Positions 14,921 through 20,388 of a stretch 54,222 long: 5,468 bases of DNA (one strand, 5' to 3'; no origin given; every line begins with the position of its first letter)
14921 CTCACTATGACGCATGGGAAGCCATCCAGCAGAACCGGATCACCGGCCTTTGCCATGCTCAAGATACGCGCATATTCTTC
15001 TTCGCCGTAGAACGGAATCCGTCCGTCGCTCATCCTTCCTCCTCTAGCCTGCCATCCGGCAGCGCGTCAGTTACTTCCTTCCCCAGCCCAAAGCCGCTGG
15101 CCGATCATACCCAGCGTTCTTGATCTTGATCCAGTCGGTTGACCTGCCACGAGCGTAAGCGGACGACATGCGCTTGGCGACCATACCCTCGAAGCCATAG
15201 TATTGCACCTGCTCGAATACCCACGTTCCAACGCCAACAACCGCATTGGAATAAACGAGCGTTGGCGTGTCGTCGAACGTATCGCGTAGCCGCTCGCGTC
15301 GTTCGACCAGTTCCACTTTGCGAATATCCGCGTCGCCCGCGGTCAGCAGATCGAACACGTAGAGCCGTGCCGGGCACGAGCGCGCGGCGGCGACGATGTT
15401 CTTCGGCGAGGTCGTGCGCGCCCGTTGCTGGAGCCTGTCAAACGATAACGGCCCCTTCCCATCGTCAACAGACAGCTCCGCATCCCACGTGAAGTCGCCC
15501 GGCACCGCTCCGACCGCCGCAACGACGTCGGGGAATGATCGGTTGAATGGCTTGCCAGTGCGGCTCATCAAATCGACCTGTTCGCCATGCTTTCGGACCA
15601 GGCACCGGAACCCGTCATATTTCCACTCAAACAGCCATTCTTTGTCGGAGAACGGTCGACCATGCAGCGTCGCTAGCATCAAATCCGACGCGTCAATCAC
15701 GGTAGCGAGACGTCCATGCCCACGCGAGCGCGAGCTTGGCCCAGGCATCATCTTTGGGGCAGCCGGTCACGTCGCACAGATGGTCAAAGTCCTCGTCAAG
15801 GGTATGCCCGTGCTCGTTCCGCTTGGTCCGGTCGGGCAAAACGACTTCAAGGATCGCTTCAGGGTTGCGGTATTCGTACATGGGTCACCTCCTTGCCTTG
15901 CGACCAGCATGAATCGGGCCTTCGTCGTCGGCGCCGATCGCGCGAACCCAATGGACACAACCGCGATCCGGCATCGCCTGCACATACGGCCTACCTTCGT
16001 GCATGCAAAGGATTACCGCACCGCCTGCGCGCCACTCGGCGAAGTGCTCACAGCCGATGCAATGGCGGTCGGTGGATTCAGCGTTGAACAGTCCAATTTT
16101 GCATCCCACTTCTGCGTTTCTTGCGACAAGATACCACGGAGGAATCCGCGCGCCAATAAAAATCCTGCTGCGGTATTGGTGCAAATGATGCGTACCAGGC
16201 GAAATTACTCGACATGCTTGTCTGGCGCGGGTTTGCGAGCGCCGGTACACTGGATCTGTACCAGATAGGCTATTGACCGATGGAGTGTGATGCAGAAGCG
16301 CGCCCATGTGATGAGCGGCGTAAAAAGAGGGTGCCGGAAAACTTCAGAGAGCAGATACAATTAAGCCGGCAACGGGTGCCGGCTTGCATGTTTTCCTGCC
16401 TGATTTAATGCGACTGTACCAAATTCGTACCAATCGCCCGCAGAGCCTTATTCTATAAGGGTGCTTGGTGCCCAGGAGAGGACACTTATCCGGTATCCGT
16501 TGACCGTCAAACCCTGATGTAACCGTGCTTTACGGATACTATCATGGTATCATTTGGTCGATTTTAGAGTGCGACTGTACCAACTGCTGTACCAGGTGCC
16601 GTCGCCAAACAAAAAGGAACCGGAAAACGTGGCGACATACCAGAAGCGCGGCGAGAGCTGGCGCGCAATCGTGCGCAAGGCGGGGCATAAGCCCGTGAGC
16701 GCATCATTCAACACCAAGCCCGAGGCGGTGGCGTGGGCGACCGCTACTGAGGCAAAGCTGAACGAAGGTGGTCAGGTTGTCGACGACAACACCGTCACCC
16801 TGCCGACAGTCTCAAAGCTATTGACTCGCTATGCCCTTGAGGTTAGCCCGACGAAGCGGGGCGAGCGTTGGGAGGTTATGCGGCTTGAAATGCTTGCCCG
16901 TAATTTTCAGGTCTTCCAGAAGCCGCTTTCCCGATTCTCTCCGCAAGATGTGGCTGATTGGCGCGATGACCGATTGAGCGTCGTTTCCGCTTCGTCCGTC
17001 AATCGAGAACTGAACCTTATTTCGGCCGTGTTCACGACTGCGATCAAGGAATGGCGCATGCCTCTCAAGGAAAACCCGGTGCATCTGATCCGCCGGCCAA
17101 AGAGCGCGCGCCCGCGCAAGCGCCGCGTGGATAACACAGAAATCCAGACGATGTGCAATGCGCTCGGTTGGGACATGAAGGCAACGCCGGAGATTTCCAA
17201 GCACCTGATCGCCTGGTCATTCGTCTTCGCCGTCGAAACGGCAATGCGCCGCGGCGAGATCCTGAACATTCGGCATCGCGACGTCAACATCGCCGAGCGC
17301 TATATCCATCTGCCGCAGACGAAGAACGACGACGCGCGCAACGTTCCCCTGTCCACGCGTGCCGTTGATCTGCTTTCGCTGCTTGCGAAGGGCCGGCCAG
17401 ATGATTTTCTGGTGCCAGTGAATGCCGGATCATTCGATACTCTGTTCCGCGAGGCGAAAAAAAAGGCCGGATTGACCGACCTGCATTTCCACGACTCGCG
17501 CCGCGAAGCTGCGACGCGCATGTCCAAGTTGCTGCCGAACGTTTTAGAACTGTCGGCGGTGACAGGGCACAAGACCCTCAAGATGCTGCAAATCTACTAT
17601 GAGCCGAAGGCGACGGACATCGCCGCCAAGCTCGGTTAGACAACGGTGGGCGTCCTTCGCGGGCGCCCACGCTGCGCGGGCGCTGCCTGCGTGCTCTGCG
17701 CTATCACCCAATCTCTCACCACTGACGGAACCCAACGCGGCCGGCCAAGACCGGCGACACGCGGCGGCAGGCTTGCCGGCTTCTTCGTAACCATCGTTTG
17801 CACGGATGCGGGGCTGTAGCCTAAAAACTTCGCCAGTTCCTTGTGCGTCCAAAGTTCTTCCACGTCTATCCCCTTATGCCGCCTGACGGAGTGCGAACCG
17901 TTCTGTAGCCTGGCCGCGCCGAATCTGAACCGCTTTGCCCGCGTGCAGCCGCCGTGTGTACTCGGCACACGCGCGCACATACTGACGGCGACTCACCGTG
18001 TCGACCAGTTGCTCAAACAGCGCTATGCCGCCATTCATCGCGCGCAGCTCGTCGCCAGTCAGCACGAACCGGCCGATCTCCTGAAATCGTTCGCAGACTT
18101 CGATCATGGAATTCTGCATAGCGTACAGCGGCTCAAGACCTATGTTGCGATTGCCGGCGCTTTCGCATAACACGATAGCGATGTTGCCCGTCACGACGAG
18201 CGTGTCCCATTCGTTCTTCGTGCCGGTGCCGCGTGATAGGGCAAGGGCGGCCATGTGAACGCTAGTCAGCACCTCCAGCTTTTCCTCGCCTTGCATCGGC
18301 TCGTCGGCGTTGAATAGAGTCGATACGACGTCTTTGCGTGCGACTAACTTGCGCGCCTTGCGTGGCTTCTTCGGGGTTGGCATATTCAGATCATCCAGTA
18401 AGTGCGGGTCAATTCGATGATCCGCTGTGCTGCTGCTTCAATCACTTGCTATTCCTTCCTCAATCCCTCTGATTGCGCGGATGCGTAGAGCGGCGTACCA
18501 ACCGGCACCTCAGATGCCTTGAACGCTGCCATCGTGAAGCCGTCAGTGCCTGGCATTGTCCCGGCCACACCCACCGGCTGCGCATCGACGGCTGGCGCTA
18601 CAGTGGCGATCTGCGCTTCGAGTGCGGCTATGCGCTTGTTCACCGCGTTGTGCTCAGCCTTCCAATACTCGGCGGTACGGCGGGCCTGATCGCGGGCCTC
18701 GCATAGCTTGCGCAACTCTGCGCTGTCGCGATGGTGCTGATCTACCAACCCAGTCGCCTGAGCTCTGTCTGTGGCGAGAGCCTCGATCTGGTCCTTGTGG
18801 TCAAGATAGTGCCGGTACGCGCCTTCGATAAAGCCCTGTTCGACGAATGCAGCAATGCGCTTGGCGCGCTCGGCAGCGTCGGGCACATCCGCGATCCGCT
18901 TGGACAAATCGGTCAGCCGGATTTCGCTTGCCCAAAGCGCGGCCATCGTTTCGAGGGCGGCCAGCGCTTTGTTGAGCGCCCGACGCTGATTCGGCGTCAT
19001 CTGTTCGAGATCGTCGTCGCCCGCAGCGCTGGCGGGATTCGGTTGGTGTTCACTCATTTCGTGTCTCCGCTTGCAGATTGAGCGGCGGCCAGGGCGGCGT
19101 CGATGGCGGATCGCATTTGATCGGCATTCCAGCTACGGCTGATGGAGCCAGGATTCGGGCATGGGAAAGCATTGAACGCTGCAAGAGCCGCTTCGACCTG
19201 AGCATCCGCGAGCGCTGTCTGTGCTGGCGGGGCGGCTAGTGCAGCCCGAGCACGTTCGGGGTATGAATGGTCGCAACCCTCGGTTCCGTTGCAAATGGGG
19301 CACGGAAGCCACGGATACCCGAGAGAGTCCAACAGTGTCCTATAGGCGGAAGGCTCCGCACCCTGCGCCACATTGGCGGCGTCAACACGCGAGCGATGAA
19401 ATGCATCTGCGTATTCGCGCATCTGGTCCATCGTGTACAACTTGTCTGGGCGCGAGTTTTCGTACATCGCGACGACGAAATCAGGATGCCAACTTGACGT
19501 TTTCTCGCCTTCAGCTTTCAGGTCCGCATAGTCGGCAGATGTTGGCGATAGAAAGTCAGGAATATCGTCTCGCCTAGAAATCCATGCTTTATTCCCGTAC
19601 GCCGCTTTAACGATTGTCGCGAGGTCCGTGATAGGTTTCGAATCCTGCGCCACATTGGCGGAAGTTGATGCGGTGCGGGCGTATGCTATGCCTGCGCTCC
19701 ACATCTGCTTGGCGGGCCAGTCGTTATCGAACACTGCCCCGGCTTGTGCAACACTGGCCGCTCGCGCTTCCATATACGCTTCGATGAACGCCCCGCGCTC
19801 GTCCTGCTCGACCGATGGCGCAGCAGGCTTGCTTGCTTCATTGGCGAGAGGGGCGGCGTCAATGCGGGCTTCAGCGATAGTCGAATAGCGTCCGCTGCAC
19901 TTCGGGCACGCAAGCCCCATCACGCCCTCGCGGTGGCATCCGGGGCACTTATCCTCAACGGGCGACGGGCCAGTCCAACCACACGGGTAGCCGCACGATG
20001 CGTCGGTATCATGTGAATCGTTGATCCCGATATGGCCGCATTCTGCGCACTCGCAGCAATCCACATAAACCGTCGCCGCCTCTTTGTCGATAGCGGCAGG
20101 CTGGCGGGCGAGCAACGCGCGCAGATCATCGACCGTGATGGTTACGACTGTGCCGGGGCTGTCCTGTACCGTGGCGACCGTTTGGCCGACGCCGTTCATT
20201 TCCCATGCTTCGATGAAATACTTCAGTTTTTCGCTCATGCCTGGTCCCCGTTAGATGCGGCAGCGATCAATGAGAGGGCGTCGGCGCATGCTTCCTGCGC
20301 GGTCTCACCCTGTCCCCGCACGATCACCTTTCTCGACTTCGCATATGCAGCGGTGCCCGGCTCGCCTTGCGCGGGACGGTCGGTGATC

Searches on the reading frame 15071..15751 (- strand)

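Call 8: search_protein_families(library=pfam, proteins=[window:15071-15751:-], max_evalue=0.01)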
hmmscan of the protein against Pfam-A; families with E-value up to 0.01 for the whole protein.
window:15071-15751:- (226 aa): 1 family
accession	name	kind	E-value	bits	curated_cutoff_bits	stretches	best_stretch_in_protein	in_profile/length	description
PF01068.26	DNA_ligase_A_M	-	9.3e-28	97.7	26.2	1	34-211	17-204/204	ATP dependent DNA ligase domain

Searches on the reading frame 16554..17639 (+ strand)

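Call 8: search_protein_families(library=pfam, proteins=[window:16554-17639:+], max_evalue=0.01)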
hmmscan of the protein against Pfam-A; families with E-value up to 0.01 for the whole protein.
window:16554-17639:+ (361 aa): 2 families
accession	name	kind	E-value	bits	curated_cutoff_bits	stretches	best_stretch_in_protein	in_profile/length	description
PF00589.27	Phage_integrase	-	5.5e-21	75.5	27.1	1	219-351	27-168/172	Phage integrase family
PF24624.1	Int_N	-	1.1e-05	26.5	27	1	112-181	28-98/100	Phage integrase, N-terminal domain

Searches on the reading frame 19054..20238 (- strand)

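Call 9: search_protein_families(library=pfam, proteins=[window:19054-20238:-], max_evalue=0.01)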
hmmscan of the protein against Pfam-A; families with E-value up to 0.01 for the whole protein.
window:19054-20238:- (394 aa): 1 family
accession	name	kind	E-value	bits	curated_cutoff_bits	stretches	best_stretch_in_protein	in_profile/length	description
PF25112.1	zf-AtTam37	-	0.0038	18.4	27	0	30-75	48-93/111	AtTam37 zinc finger region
